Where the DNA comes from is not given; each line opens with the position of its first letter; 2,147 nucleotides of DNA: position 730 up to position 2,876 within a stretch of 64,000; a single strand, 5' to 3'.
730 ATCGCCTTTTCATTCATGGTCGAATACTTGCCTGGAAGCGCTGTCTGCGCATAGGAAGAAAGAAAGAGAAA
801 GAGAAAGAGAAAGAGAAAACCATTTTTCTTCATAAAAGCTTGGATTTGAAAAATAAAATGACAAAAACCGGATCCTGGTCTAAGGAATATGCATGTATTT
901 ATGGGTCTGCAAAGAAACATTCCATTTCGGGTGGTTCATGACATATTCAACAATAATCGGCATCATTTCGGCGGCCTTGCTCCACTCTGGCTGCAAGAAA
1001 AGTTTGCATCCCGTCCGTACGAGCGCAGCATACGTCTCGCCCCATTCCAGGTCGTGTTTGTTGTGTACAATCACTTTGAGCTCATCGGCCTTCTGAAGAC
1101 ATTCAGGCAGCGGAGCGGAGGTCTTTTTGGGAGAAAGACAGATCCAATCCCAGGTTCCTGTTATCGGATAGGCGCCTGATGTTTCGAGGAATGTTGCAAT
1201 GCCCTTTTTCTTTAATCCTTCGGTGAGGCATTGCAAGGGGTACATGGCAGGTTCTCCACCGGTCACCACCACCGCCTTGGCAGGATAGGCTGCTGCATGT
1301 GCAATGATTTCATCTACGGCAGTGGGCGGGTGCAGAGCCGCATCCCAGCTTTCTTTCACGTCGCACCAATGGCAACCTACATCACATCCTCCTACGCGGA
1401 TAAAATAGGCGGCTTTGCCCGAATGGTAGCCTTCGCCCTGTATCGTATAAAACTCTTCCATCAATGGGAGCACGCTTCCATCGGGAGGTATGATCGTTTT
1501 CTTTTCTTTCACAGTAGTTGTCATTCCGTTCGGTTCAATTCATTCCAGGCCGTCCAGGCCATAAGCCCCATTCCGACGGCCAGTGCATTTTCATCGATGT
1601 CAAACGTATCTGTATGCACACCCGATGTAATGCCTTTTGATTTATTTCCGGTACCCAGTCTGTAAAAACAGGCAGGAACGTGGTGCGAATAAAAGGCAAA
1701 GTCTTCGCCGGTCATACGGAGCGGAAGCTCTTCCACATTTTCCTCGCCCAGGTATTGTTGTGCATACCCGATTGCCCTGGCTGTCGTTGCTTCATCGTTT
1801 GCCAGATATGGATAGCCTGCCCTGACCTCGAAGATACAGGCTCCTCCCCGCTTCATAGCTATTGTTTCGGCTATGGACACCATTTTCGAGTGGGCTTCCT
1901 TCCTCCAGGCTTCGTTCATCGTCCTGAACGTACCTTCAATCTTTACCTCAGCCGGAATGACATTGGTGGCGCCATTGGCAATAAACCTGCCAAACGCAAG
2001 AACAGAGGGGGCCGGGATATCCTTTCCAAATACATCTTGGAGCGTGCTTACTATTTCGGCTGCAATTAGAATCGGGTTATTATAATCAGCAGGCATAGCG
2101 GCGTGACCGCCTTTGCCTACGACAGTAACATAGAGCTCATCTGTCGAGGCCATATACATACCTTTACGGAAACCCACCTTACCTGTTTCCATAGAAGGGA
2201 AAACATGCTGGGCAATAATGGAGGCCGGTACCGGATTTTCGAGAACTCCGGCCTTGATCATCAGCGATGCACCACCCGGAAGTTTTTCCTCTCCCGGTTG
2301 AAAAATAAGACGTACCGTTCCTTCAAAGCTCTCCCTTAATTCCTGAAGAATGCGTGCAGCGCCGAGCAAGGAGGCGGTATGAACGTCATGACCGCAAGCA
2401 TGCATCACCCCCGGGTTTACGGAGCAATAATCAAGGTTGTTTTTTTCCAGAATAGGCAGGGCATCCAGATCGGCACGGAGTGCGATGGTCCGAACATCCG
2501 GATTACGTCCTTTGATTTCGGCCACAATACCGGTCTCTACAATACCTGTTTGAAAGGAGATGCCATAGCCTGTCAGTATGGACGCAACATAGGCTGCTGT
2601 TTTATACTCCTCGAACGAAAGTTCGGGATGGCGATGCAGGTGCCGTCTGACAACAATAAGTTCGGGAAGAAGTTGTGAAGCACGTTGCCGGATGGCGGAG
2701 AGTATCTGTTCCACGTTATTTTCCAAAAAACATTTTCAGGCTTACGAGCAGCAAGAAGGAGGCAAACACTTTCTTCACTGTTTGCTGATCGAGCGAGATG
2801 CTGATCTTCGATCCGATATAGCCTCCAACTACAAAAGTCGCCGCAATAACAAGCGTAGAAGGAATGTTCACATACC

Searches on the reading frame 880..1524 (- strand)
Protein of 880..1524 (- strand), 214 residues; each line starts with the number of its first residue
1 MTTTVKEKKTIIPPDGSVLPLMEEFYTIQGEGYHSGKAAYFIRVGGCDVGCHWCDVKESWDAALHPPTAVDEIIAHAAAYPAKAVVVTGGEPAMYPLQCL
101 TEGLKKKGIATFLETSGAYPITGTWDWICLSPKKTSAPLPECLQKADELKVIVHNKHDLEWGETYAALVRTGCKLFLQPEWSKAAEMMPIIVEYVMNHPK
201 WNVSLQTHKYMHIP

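Call 75: search_protein_families(library=pfam, proteins=[window:880-1524:-], max_evalue=0.00001)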
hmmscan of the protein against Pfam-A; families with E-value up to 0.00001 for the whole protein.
window:880-1524:- (214 aa): 1 family
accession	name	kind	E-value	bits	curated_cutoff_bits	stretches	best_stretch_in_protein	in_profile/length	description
PF04055.27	Radical_SAM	-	7.2e-09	36.5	29.5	1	44-119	4-88/166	Radical SAM superfamily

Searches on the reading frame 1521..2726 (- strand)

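Call 75: search_protein_families(library=pfam, proteins=[window:1521-2726:-], max_evalue=0.00001)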
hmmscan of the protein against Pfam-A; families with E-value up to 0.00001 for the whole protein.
window:1521-2726:- (401 aa): 2 families
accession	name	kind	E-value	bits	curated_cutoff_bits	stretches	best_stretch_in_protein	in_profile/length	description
PF01546.33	Peptidase_M20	-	4.5e-38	131.7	24.6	1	82-390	1-201/206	Peptidase family M20/M25/M40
PF07687.19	M20_dimer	-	1.1e-11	45.1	21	1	199-290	10-103/107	Peptidase dimerisation domain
